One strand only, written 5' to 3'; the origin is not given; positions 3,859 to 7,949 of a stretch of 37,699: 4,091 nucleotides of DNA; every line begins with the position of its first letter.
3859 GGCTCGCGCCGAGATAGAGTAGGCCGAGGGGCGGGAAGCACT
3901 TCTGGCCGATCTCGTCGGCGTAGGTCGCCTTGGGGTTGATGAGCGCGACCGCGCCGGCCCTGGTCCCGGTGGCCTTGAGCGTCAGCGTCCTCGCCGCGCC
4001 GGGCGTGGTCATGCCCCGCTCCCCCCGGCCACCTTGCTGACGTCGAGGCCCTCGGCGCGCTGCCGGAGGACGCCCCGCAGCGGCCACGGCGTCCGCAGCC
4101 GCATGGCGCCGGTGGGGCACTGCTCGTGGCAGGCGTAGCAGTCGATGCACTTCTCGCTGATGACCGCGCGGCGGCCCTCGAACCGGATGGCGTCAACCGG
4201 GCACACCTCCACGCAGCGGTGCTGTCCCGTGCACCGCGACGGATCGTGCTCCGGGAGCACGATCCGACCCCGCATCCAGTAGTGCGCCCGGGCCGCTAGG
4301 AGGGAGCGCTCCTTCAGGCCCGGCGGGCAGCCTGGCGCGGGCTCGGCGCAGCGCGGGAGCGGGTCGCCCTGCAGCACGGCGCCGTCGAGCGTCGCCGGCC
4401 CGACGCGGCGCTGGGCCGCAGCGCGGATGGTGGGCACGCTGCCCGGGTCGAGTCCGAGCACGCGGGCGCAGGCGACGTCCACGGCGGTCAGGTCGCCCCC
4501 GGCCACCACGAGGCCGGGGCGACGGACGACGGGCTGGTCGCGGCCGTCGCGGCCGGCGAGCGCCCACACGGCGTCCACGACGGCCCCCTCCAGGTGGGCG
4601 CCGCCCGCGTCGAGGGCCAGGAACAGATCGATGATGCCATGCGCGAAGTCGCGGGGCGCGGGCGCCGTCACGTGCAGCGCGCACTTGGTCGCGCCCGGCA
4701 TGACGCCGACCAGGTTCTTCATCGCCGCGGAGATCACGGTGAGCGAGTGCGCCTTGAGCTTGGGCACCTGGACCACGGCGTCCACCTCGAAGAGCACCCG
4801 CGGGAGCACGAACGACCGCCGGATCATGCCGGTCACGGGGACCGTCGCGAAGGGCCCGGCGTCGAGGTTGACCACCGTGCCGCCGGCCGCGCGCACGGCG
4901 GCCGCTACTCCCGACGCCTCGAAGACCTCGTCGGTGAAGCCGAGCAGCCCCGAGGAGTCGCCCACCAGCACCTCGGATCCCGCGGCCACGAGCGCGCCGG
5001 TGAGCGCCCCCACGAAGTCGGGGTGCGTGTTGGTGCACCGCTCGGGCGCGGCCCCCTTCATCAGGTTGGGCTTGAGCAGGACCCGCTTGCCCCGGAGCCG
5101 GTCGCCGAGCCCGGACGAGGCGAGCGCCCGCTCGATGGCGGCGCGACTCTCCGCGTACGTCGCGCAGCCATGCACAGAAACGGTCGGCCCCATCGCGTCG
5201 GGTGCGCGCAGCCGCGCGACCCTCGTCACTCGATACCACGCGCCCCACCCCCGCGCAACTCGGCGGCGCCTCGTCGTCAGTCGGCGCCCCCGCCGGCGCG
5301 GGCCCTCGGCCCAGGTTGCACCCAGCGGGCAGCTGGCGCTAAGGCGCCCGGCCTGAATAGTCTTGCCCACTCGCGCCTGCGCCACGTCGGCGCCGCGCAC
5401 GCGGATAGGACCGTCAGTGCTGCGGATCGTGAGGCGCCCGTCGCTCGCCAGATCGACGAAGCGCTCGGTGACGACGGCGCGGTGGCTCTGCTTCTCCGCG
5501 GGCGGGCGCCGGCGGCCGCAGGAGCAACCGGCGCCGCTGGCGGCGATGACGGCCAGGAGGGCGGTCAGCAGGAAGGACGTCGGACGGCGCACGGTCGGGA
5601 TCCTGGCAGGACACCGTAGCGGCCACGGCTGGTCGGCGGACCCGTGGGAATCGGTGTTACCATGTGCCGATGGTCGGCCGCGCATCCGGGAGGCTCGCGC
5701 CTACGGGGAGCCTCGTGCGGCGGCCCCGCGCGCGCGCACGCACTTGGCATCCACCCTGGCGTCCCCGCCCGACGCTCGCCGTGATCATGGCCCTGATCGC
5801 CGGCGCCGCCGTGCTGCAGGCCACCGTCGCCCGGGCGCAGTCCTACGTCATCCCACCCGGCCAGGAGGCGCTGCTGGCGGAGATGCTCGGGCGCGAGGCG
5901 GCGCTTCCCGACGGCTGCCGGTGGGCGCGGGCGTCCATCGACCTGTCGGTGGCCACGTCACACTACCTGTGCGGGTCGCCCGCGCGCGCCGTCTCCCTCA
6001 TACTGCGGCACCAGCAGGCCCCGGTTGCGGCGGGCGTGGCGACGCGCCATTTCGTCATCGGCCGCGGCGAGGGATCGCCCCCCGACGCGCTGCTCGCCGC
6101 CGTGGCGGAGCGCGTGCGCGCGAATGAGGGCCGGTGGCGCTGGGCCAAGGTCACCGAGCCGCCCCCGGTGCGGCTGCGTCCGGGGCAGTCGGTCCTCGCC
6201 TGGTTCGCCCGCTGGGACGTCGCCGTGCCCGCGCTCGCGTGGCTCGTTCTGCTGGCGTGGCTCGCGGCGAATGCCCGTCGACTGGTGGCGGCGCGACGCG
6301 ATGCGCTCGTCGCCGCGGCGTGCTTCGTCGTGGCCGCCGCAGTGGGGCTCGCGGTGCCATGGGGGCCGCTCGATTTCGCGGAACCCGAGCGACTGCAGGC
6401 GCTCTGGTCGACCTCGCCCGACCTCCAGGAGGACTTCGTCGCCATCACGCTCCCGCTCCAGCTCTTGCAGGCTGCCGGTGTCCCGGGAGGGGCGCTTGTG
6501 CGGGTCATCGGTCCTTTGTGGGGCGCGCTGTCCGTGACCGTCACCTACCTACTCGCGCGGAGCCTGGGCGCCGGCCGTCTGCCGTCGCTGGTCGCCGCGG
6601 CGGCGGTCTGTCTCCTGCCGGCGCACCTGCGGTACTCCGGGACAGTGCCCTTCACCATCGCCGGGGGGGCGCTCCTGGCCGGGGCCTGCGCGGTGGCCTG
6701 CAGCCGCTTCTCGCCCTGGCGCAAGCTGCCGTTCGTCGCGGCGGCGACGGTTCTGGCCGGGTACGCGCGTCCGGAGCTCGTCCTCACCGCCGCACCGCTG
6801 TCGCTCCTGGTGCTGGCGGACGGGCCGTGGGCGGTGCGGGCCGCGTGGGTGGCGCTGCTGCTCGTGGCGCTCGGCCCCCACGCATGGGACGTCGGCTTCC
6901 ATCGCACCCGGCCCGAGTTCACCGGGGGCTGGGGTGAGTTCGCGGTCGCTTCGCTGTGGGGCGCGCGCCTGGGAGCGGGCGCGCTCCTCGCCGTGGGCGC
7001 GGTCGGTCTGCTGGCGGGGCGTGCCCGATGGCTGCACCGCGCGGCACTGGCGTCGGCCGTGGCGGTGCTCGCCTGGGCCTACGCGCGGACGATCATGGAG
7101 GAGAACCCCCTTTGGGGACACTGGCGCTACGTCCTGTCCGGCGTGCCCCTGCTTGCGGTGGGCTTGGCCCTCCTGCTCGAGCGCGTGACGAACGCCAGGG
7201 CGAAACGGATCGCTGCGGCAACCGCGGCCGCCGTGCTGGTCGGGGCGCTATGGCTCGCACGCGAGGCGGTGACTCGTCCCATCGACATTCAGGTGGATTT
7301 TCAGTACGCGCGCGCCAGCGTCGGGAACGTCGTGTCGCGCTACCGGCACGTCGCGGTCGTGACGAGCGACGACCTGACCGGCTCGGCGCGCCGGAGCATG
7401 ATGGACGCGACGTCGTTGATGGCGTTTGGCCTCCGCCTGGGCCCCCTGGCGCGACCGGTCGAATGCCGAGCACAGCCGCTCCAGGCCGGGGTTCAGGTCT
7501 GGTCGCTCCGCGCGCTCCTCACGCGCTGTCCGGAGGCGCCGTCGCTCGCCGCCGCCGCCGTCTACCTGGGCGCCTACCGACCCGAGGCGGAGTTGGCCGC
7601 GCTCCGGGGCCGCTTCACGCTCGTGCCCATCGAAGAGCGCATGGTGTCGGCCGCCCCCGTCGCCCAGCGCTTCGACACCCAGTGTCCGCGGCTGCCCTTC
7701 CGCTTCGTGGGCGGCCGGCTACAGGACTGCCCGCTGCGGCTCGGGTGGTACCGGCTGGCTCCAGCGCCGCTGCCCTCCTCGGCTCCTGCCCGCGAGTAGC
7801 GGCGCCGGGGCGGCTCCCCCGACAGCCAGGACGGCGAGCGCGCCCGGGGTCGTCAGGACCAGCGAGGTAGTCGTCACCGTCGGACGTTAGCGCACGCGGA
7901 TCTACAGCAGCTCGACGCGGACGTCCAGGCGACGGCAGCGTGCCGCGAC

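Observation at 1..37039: Hyper-dense radical SAM supercluster with no recognisable substrate gene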

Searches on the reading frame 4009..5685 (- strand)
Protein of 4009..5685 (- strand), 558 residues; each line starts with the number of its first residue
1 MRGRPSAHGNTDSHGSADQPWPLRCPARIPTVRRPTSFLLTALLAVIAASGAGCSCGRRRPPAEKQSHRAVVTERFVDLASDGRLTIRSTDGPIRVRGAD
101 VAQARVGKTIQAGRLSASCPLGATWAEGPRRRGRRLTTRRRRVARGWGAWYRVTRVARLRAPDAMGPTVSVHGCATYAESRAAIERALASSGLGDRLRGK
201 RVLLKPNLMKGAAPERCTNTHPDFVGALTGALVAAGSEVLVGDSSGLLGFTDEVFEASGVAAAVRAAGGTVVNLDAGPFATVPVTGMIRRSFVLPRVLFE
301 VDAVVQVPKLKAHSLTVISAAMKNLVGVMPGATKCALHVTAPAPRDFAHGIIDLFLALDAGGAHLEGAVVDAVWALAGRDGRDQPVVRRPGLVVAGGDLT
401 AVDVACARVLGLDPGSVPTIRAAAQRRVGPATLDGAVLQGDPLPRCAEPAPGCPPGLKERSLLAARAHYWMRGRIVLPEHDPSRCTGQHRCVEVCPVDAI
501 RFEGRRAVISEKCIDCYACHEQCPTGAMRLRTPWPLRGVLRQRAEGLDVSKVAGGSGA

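Call 6: search_protein_families(library=pfam, proteins=[window:4009-5685:-], max_evalue=0.01)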
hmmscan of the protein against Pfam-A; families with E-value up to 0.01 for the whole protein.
window:4009-5685:- (558 aa): 12 families
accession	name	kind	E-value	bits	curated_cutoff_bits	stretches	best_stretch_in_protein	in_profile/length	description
PF04015.17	DUF362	-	2.4e-42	145.7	24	1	202-408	1-200/200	Domain of unknown function (DUF362)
PF00037.32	Fer4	-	1.3e-11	44.2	21.1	2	508-528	3-23/24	4Fe-4S binding domain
PF12838.12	Fer4_7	-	8.1e-09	36.3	27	2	478-499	31-52/52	4Fe-4S dicluster domain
PF12837.12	Fer4_6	-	4.7e-08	33.1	25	2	509-527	5-23/24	4Fe-4S binding domain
PF13237.11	Fer4_10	-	1e-07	32.2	25.5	1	479-524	3-53/53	4Fe-4S dicluster domain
PF12797.12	Fer4_2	-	2.1e-06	27.8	24.5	1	507-525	4-22/22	4Fe-4S binding domain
PF13484.11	Fer4_16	-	3.6e-06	28.1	30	0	512-532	1-22/66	4Fe-4S double cluster binding domain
PF13183.11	Fer4_8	-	6e-06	27.1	27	0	511-526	3-18/68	4Fe-4S dicluster domain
PF14697.11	Fer4_21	-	7.4e-06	26.4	35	1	482-529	5-58/59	4Fe-4S dicluster domain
PF13187.11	Fer4_9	-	1.9e-05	25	27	1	484-528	1-52/52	4Fe-4S dicluster domain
PF25160.1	LdpA_Fe-S-bd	-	3.2e-05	24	27.6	1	482-529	2-44/49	LdpA Fe-S cluster-binding domain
PF12800.12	Fer4_4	-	0.0019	18.9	24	0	511-526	2-17/17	4Fe-4S binding domain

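Call 9: search_protein_families(library=ncbifam, proteins=[window:4009-5685:-], max_evalue=0.001)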
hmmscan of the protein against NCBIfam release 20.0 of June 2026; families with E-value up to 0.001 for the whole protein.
window:4009-5685:- (558 aa): 46 families (the best 25 are shown)
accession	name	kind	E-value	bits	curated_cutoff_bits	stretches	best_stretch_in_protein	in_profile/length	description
NF052623.1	Npun_F2552_fam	equivalog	6.4e-24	84.9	500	1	197-429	34-258/314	Npun_F2552 family protein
NF038196.1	ferrodoxin_EFR1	subfamily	4.1e-10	40.1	75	1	483-530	184-231/242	EFR1 family ferrodoxin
NF043039.1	HgcAB_like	equivalog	4.7e-10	39.6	285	1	478-528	295-349/350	HgcAB-like fusion protein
NF040864.1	HgcB_ferredoxin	equivalog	1.2e-09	37.9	99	1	480-531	11-64/93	mercury methylation ferredoxin HgcB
TIGR01944.1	rnfB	subfamily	8.3e-09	35.3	68.7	1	481-531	111-163/190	RnfABCDGE type electron transport complex subunit B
TIGR04105.1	FeFe_hydrog_B1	subfamily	3.3e-08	32.6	450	1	488-528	118-159/462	monomeric [FeFe] hydrogenase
NF045874.1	Vhu_polyferre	exception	4.2e-08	32.3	600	1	484-529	129-175/381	F420-non-reducing hydrogenase associated-polyferredoxin VhuB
NF045490.1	FdxA_Protbact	equivalog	1.4e-07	31.7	135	1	490-529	16-56/104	ferredoxin FdxA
NF058577.1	FdxA_fam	equivalog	2e-07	31.1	65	1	485-527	9-52/52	4Fe-4S ferredoxin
NF009053.0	PRK12387.1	subfamily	2.9e-07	30.4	204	1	478-536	33-98/180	formate hydrogenlyase complex iron-sulfur subunit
NF006221.0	PRK08348.1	subfamily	4.7e-07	29.6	124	1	471-531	35-95/136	NADH-plastoquinone oxidoreductase subunit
TIGR03224.1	benzo_boxA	equivalog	5.9e-07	28.7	459.2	1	481-528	8-56/411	benzoyl-CoA 2,3-epoxidase subunit BoxA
NF045480.1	FdxA_Actino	equivalog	2.6e-06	27.6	125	1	489-528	15-55/107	ferredoxin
NF003475.0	PRK05113.1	equivalog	3.2e-06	27.1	203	1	483-530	113-162/190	electron transport complex subunit RsxB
NF005503.0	PRK07118.1-2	equivalog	4.7e-06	26.1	252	1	485-531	140-187/292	RnfABCDGE type electron transport complex subunit B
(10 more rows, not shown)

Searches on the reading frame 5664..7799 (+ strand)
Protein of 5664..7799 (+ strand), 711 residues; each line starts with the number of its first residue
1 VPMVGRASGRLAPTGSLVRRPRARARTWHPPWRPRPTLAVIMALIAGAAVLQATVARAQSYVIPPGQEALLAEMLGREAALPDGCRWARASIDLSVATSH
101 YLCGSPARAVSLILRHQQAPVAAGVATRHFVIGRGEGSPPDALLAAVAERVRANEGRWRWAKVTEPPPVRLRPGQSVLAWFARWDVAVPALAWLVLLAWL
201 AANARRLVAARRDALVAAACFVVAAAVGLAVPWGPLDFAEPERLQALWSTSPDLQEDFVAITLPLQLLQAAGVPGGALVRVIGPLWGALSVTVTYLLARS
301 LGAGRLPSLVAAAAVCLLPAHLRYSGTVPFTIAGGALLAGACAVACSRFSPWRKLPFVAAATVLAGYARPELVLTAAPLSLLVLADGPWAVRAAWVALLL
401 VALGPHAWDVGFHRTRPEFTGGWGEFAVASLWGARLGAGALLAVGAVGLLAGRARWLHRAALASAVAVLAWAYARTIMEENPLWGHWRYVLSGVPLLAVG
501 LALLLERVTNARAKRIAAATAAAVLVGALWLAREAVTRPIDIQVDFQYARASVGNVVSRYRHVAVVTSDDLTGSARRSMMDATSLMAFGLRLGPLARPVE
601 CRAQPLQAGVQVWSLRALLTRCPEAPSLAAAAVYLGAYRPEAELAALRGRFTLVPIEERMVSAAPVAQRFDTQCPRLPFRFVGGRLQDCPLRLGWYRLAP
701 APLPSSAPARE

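Call 6: search_protein_families(library=pfam, proteins=[window:5664-7799:+], max_evalue=0.01)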
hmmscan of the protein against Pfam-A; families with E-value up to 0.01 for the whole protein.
window:5664-7799:+ (711 aa): 0 families

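Call 9: search_protein_families(library=ncbifam, proteins=[window:5664-7799:+], max_evalue=0.001)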
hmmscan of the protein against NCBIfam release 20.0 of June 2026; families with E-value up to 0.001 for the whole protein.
window:5664-7799:+ (711 aa): 0 families

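Call 98: search_protein_families(library=pfam, proteins=[window:5787-7799:+], max_evalue=1)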
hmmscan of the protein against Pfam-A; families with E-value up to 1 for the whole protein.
window:5787-7799:+ (670 aa): 1 family
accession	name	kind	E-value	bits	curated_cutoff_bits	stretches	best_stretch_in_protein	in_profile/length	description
PF18887.5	MBG_3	-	0.05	14.1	25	1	493-538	20-66/72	MBG domain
